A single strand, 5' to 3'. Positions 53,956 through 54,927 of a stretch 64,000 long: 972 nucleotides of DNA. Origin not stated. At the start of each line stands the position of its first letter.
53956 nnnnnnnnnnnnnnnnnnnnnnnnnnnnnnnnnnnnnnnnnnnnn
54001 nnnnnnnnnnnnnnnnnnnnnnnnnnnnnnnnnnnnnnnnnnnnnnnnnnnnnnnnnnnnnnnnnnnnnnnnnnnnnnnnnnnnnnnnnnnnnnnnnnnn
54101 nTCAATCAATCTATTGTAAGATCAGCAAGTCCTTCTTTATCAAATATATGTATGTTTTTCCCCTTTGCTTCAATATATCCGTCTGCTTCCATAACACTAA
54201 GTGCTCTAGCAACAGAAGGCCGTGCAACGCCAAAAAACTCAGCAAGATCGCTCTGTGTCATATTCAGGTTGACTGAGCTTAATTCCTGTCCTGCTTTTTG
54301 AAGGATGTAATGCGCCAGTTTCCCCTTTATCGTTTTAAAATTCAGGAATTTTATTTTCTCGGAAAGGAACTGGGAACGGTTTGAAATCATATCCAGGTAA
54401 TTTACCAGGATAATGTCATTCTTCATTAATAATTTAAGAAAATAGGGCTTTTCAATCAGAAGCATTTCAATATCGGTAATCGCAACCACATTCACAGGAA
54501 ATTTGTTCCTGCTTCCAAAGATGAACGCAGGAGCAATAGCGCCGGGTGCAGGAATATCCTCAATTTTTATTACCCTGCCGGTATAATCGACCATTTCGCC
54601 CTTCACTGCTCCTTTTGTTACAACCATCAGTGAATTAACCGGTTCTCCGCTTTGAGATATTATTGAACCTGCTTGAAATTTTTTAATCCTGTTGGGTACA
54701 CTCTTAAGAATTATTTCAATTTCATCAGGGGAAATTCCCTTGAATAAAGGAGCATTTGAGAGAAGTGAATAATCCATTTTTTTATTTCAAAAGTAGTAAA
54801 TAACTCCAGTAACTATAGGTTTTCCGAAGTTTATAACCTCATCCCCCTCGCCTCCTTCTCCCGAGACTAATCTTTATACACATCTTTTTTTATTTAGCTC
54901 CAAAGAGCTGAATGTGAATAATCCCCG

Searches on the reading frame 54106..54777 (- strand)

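Call 40: search_protein_families(library=pfam, proteins=[window:54106-54777:-], max_evalue=0.00001)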
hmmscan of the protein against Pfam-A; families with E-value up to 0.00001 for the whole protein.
window:54106-54777:- (223 aa): 3 families
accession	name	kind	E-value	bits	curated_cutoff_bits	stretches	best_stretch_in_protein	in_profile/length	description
PF13545.12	HTH_Crp_2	-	5e-16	58.9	27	1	153-220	2-70/70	Crp-like helix-turn-helix domain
PF00027.35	cNMP_binding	-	2.5e-10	40.6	27.5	1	32-120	2-89/89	Cyclic nucleotide-binding domain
PF12802.13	MarR_2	-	6.1e-06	26.8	27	0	173-203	21-51/61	MarR family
